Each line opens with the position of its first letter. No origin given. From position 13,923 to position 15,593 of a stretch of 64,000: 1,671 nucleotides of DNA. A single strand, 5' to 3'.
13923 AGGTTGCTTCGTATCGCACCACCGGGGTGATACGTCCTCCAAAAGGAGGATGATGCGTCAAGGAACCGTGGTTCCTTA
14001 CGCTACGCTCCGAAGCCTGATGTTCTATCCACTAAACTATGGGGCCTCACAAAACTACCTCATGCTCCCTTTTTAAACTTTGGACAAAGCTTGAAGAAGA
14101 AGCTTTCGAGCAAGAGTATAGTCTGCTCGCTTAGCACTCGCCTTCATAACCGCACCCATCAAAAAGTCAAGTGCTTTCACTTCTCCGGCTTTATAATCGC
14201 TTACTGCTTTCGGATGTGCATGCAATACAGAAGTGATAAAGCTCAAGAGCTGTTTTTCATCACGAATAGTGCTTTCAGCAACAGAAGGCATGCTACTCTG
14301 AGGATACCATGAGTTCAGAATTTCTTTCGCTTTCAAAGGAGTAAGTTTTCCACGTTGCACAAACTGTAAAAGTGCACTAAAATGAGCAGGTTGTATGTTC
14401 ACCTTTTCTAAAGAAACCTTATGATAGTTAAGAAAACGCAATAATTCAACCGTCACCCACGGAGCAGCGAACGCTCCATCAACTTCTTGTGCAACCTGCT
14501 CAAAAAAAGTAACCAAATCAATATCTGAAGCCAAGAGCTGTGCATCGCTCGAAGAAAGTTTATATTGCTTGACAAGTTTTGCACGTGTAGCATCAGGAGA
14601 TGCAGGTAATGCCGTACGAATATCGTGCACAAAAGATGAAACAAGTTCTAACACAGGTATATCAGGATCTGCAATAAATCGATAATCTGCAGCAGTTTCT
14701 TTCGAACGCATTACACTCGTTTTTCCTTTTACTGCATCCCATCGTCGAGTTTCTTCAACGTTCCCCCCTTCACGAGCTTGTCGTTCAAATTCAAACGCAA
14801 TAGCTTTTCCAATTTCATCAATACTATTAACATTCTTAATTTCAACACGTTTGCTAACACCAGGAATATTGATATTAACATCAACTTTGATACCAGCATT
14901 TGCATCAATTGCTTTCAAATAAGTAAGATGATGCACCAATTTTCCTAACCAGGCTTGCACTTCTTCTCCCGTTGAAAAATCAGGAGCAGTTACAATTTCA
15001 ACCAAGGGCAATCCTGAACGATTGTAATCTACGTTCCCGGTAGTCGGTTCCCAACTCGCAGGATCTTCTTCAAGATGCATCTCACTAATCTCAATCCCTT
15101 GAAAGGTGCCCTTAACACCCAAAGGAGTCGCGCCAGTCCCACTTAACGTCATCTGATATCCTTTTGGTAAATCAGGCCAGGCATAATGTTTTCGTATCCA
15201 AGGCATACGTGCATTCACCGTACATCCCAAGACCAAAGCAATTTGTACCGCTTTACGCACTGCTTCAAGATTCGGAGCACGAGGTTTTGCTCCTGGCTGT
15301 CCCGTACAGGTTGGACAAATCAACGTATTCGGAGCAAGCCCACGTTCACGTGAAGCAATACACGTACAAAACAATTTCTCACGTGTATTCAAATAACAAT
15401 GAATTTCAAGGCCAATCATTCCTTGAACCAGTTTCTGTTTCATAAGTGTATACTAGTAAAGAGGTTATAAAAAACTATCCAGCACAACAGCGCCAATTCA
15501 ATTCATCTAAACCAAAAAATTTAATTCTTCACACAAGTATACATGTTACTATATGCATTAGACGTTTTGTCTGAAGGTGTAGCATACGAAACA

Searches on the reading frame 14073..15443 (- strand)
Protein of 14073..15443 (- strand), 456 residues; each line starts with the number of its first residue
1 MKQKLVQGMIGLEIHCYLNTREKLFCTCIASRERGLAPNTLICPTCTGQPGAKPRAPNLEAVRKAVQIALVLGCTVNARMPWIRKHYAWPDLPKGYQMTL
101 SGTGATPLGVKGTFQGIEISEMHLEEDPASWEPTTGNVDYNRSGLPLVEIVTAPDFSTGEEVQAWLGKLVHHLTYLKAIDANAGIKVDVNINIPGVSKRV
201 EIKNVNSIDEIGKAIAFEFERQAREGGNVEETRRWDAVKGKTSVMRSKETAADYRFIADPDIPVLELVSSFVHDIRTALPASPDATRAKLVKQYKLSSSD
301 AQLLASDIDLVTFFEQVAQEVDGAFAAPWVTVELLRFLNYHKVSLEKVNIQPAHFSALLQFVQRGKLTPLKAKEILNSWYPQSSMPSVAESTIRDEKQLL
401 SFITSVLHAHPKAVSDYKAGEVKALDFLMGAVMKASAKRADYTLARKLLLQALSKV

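Call 3: search_protein_families(library=pfam, proteins=[window:14073-15443:-], max_evalue=0.01)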
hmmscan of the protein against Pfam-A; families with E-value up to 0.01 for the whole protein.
window:14073-15443:- (456 aa): 2 families
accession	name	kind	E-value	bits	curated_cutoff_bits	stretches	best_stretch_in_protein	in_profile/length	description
PF02934.20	GatB_N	-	1.2e-74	251.4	23.4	1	9-272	2-276/277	GatB/GatE catalytic domain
PF02637.23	GatB_Yqey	-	3.1e-28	98.9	27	1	313-453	2-148/148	GatB domain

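Call 4: search_protein_families(library=ncbifam, proteins=[window:14073-15443:-], max_evalue=0.01)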
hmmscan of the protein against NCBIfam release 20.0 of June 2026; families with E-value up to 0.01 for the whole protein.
window:14073-15443:- (456 aa): 9 families
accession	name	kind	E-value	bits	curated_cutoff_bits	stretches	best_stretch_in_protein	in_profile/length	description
NF004012.0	PRK05477.1-2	equivalog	1.1e-126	423.5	338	1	7-455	5-480/481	Asp-tRNA(Asn)/Glu-tRNA(Gln) amidotransferase subunit GatB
TIGR00133.1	gatB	equivalog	1e-117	393.6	314.8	1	9-453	7-480/481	Asp-tRNA(Asn)/Glu-tRNA(Gln) amidotransferase subunit GatB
NF004014.0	PRK05477.1-4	equivalog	1.9e-97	327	414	1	9-453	6-474/475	Asp-tRNA(Asn)/Glu-tRNA(Gln) amidotransferase subunit GatB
NF004015.0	PRK05477.1-5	equivalog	2e-89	300.5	628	1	9-454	18-487/488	Asp-tRNA(Asn)/Glu-tRNA(Gln) amidotransferase subunit GatB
NF004011.1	PRK05477.1-1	equivalog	2.4e-82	277.2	680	1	8-454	5-474/475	Asp-tRNA(Asn)/Glu-tRNA(Gln) amidotransferase subunit GatB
NF004013.0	PRK05477.1-3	equivalog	1.6e-73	248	653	1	8-454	19-500/501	Asp-tRNA(Asn)/Glu-tRNA(Gln) amidotransferase subunit GatB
NF003107.0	PRK04028.1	equivalog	5.8e-42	143.9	456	3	54-223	91-261/630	Glu-tRNA(Gln) amidotransferase subunit GatE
TIGR00134.1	gatE_arch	equivalog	5.1e-32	110.9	319.55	3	228-453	397-618/622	Glu-tRNA(Gln) amidotransferase subunit GatE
NF011291.0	PRK14703.1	equivalog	3.5e-21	75.2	681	1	285-454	598-768/769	glutamine--tRNA ligase/YqeY domain fusion protein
